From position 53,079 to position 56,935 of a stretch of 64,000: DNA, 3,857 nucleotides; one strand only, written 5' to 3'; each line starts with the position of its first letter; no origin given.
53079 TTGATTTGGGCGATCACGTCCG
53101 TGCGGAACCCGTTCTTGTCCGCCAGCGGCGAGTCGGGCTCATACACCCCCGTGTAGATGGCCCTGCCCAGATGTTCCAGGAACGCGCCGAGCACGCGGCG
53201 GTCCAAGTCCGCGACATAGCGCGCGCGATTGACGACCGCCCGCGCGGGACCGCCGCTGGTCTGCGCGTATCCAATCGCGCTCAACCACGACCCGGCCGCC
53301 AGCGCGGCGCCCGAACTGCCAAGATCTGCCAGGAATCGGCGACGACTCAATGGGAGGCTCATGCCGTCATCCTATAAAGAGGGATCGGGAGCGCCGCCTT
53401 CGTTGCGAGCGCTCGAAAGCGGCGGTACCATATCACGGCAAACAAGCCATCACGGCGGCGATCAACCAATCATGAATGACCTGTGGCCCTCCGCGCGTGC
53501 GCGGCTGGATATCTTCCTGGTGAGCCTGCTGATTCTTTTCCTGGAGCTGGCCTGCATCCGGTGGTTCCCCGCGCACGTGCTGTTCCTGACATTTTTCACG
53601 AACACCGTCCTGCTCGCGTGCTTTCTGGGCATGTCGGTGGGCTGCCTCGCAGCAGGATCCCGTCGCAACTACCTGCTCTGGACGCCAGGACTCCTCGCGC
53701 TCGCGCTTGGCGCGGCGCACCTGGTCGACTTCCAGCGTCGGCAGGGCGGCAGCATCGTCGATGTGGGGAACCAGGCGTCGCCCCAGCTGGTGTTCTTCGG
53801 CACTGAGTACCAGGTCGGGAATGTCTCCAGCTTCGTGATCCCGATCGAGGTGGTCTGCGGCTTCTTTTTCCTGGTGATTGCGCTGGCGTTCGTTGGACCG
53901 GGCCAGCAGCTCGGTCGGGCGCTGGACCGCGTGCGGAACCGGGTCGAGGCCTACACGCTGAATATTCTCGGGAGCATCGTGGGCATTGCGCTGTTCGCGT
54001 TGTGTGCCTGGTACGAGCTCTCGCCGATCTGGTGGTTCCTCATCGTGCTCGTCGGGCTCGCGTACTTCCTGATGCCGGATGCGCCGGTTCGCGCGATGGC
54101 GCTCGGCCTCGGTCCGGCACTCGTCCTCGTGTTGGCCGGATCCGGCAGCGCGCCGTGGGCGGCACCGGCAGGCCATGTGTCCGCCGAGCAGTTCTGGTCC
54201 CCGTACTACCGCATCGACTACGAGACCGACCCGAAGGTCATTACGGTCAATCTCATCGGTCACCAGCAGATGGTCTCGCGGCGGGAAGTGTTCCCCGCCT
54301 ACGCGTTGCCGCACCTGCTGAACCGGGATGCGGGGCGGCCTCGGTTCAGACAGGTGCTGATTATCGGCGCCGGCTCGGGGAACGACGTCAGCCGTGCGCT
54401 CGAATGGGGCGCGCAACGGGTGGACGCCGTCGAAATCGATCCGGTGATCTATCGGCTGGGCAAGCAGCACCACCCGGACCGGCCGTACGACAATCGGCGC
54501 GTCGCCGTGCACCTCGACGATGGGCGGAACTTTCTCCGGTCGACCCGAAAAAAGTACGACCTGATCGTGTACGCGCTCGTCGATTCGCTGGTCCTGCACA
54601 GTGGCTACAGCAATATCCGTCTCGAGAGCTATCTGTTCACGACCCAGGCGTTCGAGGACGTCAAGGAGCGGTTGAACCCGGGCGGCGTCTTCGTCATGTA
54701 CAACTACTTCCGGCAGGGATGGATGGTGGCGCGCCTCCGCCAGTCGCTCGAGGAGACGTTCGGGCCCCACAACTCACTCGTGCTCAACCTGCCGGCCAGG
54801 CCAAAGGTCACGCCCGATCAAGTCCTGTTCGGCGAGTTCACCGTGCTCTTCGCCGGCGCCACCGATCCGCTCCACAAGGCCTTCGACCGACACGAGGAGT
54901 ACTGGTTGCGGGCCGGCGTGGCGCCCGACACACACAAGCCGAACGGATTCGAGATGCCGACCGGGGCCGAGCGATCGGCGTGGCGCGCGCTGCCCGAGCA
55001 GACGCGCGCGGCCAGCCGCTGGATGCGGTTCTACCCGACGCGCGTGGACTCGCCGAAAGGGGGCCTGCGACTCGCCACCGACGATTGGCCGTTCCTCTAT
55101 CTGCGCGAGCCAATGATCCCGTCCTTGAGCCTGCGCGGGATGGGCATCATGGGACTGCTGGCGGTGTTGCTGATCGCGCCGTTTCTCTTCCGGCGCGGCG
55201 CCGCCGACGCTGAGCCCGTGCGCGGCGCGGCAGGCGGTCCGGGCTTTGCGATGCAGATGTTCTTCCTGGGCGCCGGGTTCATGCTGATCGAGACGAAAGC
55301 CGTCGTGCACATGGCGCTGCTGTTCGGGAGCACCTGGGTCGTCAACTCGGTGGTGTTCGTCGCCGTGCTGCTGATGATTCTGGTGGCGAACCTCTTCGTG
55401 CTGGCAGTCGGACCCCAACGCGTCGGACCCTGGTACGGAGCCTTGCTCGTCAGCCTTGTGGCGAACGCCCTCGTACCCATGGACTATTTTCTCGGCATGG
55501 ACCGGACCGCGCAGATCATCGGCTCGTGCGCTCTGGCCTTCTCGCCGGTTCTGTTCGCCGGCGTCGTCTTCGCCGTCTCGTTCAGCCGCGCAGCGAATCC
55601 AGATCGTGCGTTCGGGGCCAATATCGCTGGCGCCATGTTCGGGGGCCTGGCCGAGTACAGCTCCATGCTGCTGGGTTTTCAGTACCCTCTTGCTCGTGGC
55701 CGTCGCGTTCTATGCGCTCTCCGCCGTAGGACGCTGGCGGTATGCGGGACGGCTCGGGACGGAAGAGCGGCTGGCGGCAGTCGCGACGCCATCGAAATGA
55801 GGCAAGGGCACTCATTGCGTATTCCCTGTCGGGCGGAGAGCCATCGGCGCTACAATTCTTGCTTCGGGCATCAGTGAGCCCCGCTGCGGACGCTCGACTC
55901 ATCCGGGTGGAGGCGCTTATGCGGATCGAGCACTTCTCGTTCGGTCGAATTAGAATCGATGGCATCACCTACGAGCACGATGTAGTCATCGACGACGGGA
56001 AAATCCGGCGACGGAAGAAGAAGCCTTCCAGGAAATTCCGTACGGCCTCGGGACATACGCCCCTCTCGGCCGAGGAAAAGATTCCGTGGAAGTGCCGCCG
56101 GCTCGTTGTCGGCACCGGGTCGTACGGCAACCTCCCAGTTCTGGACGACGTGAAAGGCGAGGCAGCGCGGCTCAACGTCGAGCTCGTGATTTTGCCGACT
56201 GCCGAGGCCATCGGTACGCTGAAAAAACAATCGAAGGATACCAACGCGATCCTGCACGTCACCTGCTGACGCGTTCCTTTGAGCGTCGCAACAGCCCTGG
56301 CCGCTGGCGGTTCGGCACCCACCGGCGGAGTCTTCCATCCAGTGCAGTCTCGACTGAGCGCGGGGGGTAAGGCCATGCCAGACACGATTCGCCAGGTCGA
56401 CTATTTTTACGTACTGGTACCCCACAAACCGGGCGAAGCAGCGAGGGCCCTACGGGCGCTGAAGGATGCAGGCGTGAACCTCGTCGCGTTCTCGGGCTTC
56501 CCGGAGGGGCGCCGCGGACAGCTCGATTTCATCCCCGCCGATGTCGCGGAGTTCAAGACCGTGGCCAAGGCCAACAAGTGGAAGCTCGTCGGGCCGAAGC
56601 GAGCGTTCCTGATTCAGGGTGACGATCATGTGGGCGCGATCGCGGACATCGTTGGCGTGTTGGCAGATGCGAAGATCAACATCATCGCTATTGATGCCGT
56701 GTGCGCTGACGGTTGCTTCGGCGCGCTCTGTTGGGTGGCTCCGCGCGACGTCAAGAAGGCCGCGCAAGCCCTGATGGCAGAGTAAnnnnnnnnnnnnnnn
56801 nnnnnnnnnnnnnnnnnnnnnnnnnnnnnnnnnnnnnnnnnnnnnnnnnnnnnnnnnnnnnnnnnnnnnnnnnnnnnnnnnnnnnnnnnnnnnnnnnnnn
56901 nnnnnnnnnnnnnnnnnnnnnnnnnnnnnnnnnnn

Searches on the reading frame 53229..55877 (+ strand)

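Call 14: search_protein_families(library=pfam, proteins=[window:53229-55877:+])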
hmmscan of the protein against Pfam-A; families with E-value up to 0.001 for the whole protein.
window:53229-55877:+ (882 aa): 1 family
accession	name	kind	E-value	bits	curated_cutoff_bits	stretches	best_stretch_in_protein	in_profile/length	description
PF01564.23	Spermine_synth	-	3.1e-13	50.1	22.9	1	371-492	17-132/186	Spermine/spermidine synthase domain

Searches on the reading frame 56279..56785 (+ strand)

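Call 42: search_protein_families(library=pfam, proteins=[window:56279-56785:+])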
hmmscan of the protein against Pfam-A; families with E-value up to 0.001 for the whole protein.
window:56279-56785:+ (168 aa): 4 families
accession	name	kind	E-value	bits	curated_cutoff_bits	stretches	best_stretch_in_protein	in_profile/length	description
PF01842.31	ACT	-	1.9e-12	47.1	27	2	112-139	5-32/66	ACT domain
PF22468.2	ACT_9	-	3.6e-07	30.3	27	0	116-165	10-57/61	ACT domain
PF13840.12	ACT_7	-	5.2e-06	26.7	27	0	112-139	11-42/65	ACT domain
PF19571.5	ACT_8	-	0.00035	20.8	23.5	0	41-104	70-133/141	ACT domain pair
